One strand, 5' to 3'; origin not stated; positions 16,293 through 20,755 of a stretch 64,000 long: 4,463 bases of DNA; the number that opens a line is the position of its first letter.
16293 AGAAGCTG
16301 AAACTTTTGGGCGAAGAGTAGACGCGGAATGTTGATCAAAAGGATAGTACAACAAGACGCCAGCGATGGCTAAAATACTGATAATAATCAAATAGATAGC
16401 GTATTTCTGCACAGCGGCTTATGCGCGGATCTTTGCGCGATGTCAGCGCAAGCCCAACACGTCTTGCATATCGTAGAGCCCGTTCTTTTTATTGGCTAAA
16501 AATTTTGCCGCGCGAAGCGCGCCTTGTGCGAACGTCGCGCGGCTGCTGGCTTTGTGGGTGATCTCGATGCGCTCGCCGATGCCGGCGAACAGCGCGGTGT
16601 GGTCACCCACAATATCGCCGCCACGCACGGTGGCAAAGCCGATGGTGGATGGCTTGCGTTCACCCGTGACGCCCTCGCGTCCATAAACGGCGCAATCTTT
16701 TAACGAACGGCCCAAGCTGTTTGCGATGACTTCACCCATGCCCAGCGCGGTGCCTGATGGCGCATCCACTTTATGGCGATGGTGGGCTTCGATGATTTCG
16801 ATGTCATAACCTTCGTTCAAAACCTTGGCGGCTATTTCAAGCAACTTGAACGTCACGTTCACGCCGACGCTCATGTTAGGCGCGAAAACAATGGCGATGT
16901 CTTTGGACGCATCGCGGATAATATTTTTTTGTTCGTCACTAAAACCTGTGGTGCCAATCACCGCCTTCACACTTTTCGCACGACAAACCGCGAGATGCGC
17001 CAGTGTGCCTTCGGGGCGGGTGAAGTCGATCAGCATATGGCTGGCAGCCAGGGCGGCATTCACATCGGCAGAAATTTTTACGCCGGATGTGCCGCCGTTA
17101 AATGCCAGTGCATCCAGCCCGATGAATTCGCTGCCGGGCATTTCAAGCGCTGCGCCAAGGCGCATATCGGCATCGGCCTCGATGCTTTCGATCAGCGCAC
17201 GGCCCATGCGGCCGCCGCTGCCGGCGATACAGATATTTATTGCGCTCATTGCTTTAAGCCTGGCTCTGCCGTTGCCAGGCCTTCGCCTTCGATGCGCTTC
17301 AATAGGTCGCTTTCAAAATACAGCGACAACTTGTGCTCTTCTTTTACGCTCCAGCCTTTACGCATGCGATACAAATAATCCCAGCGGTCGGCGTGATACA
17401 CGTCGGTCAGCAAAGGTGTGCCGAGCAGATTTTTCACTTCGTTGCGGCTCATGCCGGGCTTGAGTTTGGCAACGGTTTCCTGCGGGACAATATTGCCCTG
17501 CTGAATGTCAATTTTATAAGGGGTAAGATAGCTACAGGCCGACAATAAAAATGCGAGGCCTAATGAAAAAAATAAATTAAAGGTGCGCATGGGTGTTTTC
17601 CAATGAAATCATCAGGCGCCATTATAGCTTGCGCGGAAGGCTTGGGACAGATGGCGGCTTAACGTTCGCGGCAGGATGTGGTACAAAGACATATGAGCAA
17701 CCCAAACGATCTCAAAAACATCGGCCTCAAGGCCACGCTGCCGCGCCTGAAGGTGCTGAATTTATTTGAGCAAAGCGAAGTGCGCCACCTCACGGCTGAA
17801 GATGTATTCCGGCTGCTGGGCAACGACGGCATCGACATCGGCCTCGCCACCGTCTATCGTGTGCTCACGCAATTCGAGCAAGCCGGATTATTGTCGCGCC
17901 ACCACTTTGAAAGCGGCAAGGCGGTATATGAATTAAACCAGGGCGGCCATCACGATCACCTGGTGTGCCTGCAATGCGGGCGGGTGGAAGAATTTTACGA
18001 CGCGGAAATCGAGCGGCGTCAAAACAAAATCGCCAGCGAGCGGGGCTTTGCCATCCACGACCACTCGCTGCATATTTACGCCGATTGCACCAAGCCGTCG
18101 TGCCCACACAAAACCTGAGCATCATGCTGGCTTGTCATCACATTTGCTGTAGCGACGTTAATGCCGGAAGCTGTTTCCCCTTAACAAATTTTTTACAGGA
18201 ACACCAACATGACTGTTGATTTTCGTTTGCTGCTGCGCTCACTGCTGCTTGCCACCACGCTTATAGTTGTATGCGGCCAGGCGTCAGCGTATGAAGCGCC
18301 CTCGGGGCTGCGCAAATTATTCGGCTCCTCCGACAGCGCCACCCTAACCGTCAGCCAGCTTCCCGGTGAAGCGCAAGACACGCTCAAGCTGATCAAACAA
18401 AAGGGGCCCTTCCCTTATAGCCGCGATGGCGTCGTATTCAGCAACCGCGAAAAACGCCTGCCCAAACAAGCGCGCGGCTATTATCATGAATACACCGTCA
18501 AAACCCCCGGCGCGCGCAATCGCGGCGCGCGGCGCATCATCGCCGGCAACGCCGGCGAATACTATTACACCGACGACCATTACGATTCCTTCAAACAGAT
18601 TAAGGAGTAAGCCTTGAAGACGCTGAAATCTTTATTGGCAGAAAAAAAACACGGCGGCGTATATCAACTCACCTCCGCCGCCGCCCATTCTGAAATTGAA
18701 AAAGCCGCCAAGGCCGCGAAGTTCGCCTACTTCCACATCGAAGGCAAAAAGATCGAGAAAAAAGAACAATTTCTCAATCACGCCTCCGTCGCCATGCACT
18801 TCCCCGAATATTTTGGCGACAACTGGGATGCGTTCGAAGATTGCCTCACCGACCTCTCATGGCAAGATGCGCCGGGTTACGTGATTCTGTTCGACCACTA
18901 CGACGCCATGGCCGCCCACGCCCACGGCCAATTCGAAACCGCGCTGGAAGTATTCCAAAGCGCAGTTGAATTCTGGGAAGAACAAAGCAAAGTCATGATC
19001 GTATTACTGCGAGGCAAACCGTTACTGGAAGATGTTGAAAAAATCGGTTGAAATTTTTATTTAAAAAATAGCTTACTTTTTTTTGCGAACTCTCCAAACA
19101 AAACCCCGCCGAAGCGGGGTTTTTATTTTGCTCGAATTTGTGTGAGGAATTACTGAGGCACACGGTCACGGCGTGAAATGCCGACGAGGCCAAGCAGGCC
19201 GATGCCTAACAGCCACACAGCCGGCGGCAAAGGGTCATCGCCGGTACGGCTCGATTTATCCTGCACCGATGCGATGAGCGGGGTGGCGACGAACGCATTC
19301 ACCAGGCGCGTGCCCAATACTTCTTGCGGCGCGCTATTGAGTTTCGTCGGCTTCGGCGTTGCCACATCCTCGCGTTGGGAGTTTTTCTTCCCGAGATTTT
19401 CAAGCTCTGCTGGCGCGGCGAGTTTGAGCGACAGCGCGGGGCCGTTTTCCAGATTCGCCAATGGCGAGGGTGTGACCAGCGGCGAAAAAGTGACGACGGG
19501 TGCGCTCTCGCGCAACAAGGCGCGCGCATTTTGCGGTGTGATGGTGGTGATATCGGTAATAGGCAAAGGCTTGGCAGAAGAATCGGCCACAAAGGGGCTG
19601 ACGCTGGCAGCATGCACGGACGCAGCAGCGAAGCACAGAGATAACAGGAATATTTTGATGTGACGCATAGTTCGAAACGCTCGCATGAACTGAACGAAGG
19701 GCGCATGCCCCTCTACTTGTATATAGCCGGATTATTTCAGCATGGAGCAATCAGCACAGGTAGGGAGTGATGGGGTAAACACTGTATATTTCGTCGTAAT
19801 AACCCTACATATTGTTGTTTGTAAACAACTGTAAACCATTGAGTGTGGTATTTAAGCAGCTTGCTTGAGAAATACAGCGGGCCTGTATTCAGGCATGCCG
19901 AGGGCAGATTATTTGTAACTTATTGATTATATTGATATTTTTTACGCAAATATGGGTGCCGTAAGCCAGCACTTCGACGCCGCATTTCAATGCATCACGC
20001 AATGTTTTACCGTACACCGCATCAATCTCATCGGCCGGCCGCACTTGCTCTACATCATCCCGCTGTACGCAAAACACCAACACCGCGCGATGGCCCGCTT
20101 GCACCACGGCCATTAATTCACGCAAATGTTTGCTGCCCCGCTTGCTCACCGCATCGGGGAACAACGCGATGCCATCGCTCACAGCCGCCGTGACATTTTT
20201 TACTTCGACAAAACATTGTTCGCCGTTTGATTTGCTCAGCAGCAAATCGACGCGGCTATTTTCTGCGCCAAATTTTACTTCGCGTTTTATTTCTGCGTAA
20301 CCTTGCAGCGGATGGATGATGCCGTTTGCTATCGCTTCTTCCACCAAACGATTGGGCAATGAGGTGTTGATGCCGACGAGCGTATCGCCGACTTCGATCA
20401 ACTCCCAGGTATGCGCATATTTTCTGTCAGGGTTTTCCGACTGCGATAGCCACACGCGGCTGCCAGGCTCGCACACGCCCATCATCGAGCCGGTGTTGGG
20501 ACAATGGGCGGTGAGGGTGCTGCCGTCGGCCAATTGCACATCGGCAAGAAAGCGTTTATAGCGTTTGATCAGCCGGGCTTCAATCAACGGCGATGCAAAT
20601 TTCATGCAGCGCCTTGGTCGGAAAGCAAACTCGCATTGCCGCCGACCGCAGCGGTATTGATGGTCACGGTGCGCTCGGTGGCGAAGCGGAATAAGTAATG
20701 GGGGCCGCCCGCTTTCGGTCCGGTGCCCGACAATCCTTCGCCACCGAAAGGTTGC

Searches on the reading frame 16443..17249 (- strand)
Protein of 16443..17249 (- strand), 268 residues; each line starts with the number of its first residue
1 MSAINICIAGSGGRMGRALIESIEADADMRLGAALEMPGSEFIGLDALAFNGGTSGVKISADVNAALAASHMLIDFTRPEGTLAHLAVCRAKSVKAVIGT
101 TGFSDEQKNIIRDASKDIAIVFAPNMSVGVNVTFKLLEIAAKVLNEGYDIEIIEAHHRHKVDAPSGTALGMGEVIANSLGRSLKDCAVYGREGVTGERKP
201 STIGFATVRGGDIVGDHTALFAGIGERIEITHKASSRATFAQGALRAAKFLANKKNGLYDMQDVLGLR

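Call 41: search_protein_families(library=pfam, proteins=[window:16443-17249:-], max_evalue=0.001)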
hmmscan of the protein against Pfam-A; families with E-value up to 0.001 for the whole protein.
window:16443-17249:- (268 aa): 2 families
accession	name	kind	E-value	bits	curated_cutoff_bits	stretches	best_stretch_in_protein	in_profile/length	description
PF05173.19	DapB_C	-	6.5e-48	162.2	27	1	129-265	1-121/121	Dihydrodipicolinate reductase, C-terminus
PF01113.26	DapB_N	-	1.9e-35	122.1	25.6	1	4-126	1-124/124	Dihydrodipicolinate reductase, N-terminus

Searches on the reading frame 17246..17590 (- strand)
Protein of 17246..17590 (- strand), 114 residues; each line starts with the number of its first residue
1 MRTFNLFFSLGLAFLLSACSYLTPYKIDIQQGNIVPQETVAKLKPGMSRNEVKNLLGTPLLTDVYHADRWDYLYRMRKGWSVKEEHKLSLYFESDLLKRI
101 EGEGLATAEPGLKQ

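Call 41: search_protein_families(library=pfam, proteins=[window:17246-17590:-], max_evalue=0.001)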
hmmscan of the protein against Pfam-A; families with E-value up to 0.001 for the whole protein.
window:17246-17590:- (114 aa): 1 family
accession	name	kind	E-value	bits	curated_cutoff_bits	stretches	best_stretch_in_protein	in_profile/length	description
PF04355.18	BamE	-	3.5e-23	81.6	23.2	1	32-101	1-70/71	Outer membrane protein assembly factor BamE domain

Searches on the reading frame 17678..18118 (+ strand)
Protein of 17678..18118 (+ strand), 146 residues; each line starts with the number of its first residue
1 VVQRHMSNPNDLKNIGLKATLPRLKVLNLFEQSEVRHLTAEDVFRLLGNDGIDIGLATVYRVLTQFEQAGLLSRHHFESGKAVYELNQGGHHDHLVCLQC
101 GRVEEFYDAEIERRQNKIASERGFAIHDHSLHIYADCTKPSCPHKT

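Call 41: search_protein_families(library=pfam, proteins=[window:17678-18118:+], max_evalue=0.001)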
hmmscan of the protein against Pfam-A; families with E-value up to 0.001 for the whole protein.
window:17678-18118:+ (146 aa): 2 families
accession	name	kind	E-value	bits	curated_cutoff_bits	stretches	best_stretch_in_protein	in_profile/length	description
PF01475.25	FUR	-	9.8e-44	148.8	23.1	1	15-134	2-121/121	Ferric uptake regulator family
PF13814.12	Replic_Relax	-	0.00096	19.7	25.3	0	34-102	6-71/191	Replication-relaxation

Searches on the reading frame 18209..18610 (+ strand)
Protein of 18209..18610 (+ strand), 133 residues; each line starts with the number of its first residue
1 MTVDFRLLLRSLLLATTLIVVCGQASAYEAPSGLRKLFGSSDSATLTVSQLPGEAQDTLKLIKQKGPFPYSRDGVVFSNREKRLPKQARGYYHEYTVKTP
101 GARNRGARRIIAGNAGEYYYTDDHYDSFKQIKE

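Call 41: search_protein_families(library=pfam, proteins=[window:18209-18610:+], max_evalue=0.001)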
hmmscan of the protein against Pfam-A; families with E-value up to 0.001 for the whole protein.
window:18209-18610:+ (133 aa): 1 family
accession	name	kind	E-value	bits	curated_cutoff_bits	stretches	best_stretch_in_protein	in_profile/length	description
PF00545.25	Ribonuclease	-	1.1e-26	93.6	24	1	42-131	9-97/98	ribonuclease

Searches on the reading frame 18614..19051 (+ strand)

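Call 41: search_protein_families(library=pfam, proteins=[window:18614-19051:+], max_evalue=0.001)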
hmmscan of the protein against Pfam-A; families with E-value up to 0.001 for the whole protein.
window:18614-19051:+ (145 aa): 1 family
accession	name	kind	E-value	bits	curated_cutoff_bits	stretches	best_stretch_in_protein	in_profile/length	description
PF01337.24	Barstar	-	1.9e-29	101.9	23.4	1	39-132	3-95/96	Barstar (barnase inhibitor)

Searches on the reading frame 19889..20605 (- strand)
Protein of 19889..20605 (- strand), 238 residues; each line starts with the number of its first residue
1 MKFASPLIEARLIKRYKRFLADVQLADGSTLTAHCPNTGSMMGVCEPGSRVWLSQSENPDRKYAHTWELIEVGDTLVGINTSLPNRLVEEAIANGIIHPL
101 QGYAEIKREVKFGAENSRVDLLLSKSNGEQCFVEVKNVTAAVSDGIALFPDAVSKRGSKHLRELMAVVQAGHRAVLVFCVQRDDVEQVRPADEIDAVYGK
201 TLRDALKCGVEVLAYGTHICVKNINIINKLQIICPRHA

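Call 18: search_protein_families(library=pfam, proteins=[window:19889-20605:-], max_evalue=0.01)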
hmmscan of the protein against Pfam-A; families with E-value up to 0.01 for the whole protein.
window:19889-20605:- (238 aa): 2 families
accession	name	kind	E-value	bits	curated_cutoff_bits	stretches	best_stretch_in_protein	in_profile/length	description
PF03749.19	SfsA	-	8e-51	171.9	22.8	1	83-219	2-134/138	Sugar fermentation stimulation protein RE domain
PF17746.7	SfsA_N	-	6.2e-26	90.7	25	1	13-79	1-63/63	SfsA N-terminal OB domain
